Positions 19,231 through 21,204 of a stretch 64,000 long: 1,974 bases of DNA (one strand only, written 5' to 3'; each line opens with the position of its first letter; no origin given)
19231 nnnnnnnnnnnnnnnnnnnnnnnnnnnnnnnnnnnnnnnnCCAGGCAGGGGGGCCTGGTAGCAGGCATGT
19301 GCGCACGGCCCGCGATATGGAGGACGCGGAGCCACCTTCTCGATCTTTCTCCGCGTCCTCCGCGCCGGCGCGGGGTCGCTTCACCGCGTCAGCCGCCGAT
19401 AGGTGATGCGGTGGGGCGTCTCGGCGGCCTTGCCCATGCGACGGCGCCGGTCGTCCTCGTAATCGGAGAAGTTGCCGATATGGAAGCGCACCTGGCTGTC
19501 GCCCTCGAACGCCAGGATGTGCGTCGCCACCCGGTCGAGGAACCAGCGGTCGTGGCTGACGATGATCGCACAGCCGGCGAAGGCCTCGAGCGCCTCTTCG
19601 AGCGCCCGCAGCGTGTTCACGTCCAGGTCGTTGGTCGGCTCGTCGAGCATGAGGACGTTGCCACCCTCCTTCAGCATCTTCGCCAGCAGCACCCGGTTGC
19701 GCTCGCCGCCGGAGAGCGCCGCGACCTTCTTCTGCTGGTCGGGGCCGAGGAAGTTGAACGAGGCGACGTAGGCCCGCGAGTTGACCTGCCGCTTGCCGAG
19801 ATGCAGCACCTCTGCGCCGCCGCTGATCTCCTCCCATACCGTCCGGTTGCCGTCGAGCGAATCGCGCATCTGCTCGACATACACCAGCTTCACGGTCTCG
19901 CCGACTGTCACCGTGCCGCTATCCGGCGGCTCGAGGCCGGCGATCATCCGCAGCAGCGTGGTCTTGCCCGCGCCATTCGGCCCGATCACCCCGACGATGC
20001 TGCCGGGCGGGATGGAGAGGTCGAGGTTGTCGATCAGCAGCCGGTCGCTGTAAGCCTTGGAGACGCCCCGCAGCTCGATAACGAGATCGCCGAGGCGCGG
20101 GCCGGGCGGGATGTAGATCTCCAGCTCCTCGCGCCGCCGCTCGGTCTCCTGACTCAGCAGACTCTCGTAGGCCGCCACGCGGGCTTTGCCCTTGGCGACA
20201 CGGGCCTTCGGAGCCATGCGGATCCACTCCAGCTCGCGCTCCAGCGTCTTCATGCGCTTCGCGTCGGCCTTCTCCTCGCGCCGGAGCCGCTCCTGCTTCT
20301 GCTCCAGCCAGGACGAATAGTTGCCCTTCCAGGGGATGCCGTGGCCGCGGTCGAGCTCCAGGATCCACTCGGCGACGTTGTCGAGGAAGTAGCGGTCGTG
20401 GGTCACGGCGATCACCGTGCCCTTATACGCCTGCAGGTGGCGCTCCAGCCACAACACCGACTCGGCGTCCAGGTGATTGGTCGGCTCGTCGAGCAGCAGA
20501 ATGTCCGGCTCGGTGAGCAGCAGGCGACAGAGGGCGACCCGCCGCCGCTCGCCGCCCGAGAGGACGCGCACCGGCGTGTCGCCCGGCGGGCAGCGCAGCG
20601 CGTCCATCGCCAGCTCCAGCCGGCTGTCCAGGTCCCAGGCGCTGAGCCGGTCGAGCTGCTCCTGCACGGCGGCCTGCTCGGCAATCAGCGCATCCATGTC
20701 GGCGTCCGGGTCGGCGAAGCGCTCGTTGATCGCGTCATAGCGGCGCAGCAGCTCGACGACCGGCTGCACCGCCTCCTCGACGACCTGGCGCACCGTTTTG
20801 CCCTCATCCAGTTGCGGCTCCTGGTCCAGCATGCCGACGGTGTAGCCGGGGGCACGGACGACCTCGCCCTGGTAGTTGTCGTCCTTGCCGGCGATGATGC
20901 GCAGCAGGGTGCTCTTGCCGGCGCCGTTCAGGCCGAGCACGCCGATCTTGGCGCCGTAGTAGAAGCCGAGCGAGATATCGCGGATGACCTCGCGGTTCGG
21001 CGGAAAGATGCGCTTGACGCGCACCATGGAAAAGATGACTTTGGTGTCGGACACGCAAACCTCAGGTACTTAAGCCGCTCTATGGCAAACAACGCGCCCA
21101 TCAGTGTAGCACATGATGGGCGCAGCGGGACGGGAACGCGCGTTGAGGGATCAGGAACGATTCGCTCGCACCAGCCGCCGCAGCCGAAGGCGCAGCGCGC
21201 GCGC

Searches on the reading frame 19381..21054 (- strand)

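Call 11: search_protein_families(library=pfam, proteins=[window:19381-21054:-], max_evalue=0.001)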
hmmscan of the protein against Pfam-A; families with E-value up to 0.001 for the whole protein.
window:19381-21054:- (557 aa): 15 families
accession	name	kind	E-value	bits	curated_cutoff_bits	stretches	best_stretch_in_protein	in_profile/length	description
PF00005.33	ABC_tran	-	8e-54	182.4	25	2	25-193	2-137/137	ABC transporter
PF13304.12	AAA_21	-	2.2e-17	64.5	27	1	160-225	233-304/304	AAA domain, putative AbiEii toxin, Type IV TA system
PF12848.13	ABC_tran_Xtn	-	3.6e-11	43.4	25.9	1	232-307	1-78/85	ABC transporter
PF02463.25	SMC_N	-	1.6e-06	28.2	40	0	353-371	26-44/220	RecF/RecN/SMC N terminal domain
PF13521.12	AAA_28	-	5.6e-06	27.1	27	0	356-401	4-45/164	AAA domain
PF13401.12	AAA_22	-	1.3e-05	26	27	0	353-395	7-43/130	AAA domain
PF25199.1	nSTAND_NTPase5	-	7.8e-05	23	34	0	350-372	40-62/145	Novel STAND NTPase 5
PF13555.12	AAA_29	-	8.8e-05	22.6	27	0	351-368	22-39/61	P-loop containing region of AAA domain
PF13238.12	AAA_18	-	0.00011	23.1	29.4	0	37-89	1-44/128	AAA domain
PF13191.12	AAA_16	-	0.00014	22.9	32.6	0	352-486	25-153/167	AAA ATPase domain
PF01926.29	MMR_HSR1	-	0.00023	21.7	21.9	0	36-74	1-35/113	50S ribosome-binding GTPase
PF13476.12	AAA_23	-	0.00024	22.2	27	0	352-371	20-39/201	AAA domain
PF13671.12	AAA_33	-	0.00031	21.5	27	0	356-384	4-28/143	AAA domain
PF00350.29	Dynamin_N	-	0.00038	20.9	27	0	354-406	1-55/168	Dynamin family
PF02492.25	cobW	-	0.0004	20.4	20.7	0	353-372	2-21/180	CobW/HypB/UreG, nucleotide-binding domain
